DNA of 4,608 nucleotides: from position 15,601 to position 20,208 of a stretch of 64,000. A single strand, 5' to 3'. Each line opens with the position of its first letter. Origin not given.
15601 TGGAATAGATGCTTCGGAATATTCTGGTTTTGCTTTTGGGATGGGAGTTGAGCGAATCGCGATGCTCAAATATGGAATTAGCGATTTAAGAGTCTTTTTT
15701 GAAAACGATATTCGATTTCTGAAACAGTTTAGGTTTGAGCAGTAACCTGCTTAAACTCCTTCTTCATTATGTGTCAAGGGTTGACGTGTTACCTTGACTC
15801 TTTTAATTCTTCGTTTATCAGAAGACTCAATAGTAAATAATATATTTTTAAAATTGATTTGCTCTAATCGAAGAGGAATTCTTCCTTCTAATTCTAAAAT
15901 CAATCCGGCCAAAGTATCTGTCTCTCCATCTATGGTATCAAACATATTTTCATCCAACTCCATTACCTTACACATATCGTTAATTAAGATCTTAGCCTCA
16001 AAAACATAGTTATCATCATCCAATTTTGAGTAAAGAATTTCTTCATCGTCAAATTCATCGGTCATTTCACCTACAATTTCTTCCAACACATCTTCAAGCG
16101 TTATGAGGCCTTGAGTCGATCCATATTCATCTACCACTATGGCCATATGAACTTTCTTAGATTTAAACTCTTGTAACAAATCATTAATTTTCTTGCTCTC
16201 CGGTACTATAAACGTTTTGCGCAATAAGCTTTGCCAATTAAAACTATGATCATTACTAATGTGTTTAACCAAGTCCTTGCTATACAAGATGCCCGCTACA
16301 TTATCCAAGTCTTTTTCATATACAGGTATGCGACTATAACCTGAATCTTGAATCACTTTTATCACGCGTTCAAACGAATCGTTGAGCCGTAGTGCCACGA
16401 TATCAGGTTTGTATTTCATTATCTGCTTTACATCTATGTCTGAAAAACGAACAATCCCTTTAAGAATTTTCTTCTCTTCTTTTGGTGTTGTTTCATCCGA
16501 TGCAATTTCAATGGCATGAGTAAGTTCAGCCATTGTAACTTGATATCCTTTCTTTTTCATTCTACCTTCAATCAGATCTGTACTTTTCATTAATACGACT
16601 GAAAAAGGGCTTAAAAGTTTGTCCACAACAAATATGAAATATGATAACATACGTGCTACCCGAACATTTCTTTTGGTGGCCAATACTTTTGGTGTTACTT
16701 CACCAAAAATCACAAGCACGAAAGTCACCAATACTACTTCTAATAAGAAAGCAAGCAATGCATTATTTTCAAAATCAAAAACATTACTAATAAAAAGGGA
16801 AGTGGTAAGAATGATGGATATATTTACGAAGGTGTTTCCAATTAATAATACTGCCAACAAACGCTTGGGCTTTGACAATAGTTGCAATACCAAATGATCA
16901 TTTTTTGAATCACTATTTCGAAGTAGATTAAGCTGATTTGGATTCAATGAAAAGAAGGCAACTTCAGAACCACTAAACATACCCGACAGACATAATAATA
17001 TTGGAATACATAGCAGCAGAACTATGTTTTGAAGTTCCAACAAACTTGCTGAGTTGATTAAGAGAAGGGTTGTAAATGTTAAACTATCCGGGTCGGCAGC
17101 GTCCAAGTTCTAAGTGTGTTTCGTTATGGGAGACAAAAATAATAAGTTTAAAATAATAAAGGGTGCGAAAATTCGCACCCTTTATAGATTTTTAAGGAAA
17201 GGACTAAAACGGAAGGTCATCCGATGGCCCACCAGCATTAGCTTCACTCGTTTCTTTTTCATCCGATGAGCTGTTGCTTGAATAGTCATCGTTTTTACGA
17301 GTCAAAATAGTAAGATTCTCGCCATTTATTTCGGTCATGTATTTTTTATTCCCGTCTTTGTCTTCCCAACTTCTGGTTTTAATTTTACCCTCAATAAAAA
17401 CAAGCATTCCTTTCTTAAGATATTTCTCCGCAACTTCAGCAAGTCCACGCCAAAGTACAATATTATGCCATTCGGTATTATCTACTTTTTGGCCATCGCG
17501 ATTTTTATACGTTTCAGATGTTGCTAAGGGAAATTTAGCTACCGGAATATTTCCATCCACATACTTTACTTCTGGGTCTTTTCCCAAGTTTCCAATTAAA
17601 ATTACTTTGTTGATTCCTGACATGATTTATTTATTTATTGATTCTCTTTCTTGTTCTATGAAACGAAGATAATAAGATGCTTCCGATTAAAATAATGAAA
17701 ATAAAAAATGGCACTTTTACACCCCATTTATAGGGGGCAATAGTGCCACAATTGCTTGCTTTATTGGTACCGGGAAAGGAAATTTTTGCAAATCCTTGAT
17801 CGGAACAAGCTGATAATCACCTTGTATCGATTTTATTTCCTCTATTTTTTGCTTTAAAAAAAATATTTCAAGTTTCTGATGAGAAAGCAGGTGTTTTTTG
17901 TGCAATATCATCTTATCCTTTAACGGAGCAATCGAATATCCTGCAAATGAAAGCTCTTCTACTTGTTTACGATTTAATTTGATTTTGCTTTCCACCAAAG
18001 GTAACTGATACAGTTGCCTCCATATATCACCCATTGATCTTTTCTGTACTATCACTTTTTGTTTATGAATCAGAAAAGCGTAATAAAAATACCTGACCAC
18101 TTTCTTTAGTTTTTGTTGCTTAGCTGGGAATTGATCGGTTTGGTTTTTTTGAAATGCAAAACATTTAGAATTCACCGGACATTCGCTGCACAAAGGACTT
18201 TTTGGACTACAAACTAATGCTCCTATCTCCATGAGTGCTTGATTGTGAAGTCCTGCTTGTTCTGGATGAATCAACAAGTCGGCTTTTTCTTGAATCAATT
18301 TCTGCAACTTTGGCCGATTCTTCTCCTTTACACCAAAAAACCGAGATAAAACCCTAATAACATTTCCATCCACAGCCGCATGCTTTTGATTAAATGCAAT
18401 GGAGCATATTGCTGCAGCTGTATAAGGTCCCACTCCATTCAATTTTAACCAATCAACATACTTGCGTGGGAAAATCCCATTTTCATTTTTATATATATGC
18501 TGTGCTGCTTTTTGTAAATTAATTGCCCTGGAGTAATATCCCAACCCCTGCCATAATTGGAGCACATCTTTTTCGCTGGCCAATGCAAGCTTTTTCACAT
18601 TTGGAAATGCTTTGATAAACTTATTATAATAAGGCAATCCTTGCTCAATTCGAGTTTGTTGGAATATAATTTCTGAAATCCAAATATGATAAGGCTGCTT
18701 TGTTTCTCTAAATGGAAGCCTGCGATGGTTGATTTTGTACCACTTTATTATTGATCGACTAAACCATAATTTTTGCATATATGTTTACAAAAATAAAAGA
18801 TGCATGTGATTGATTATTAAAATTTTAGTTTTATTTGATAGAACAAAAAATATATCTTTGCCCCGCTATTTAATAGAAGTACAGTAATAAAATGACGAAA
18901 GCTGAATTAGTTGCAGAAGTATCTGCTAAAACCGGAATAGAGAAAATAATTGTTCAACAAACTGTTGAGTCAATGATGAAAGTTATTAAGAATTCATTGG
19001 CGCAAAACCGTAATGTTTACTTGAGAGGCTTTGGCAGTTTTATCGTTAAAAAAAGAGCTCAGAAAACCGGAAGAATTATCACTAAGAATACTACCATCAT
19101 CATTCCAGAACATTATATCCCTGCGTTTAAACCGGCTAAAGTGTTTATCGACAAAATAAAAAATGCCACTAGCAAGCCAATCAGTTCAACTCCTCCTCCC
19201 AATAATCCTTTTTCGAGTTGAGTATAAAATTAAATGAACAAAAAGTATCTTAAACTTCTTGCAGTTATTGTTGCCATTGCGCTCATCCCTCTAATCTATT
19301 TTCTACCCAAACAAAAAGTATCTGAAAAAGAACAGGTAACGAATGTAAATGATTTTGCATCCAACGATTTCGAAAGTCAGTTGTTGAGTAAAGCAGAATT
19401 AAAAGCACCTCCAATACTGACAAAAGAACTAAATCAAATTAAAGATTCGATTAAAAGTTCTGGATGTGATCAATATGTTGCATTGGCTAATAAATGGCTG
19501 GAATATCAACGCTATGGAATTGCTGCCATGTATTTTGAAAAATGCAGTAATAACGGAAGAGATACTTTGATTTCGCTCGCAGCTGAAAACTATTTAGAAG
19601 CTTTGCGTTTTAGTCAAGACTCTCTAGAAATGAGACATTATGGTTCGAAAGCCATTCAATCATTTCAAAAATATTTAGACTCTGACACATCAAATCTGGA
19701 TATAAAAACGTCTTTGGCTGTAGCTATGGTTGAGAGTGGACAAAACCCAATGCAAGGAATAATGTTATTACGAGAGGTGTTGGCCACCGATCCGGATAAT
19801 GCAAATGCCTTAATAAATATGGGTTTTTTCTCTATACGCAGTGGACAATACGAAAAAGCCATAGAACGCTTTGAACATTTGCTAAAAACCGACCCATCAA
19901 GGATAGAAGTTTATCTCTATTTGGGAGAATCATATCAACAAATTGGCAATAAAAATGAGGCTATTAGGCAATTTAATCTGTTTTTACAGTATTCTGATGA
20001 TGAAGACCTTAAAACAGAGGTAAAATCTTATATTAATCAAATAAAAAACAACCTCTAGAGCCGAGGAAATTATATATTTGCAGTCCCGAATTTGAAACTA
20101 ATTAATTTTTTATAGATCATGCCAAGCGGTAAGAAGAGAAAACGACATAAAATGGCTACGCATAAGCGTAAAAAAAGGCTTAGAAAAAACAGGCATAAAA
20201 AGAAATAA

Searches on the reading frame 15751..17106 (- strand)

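Call 45: search_protein_families(library=pfam, proteins=[window:15751-17106:-], max_evalue=0.00001)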
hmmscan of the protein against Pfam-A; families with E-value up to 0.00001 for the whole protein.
window:15751-17106:- (451 aa): 3 families
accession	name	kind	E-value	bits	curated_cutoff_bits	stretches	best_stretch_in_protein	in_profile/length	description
PF01595.25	CNNM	-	4e-39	134.6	28.4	1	34-206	3-175/181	Cyclin M transmembrane N-terminal domain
PF00571.33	CBS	-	3.4e-16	59.7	24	2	226-284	1-56/57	CBS domain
PF03471.22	CorC_HlyC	-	3.1e-15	56.4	27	1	361-442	2-80/81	Transporter associated domain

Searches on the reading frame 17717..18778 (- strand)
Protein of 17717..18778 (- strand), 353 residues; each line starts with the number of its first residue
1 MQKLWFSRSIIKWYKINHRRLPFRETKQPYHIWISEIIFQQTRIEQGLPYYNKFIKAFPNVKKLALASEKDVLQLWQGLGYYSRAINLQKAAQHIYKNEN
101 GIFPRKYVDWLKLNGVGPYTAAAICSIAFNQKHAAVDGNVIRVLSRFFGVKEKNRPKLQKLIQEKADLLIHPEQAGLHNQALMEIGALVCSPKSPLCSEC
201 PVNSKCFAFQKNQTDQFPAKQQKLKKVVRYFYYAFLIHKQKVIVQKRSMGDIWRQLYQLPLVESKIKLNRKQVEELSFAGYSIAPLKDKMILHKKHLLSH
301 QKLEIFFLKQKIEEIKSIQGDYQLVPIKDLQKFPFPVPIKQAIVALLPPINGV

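Call 74: search_protein_families(library=pfam, proteins=[window:17717-18778:-], max_evalue=0.01)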
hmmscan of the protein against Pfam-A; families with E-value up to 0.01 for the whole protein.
window:17717-18778:- (353 aa): 3 families
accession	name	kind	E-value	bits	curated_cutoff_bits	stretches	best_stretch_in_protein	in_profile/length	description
PF00730.31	HhH-GPD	-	2.2e-21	76.6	26.2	1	34-164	1-104/108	HhH-GPD superfamily base excision DNA repair protein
PF14815.12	NUDIX_4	-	1.4e-12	47.8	35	1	233-343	2-111/113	NUDIX domain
PF00633.29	HHH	-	2e-05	24.6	24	1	100-127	3-30/30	Helix-hairpin-helix motif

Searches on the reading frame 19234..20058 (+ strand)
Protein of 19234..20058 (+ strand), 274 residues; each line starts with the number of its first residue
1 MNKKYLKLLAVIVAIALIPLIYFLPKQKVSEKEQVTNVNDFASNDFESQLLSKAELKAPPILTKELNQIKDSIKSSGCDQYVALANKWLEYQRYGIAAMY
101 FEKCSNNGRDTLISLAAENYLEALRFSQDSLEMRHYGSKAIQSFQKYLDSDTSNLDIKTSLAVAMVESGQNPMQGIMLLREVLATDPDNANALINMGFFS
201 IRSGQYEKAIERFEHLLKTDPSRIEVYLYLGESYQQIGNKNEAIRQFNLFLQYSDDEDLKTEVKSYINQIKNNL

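Call 8: search_protein_families(library=pfam, proteins=[window:19234-20058:+], max_evalue=0.001)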
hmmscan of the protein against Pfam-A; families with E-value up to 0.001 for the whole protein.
window:19234-20058:+ (274 aa): 13 families
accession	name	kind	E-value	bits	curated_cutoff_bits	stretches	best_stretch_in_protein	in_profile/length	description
PF14559.12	TPR_19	-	4.4e-15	56.2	25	2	176-221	11-56/68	Tetratricopeptide repeat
PF13414.12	TPR_11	-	2.1e-12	46.9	26.8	1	203-238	7-42/42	TPR repeat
PF23914.1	TPR_CcmH_CycH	-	5.9e-12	46.1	42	1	137-218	66-149/158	Cytochrome c-type biogenesis protein H TPR domain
PF13431.12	TPR_17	-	7.8e-11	41.8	24.4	1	178-211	1-34/34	Tetratricopeptide repeat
PF07719.23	TPR_2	-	3.5e-08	33.4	27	1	190-222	1-33/34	Tetratricopeptide repeat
PF13428.12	TPR_14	-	5e-08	33.3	23.5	0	201-232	12-43/44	Tetratricopeptide repeat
PF13174.12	TPR_6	-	5.9e-08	33.3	26.3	0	225-252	1-28/33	Tetratricopeptide repeat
PF13424.12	TPR_12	-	1.3e-07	32.1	30.1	1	190-248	3-69/77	Tetratricopeptide repeat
PF13371.12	TPR_9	-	5.2e-07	30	35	0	201-264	6-69/73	Tetratricopeptide repeat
PF14561.12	TPR_20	-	5.2e-06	27.1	25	0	179-221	11-53/90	Tetratricopeptide repeat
PF13181.12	TPR_8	-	1.1e-05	25.7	25.7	0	190-222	1-33/34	Tetratricopeptide repeat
PF24575.1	TPR_Slam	-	1.5e-05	25.8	35.2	0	197-247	54-104/104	Surface lipoprotein assembly modifier, N-terminal TPR repeats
PF13432.12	TPR_16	-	0.00017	22.4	32.7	0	202-248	9-55/65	Tetratricopeptide repeat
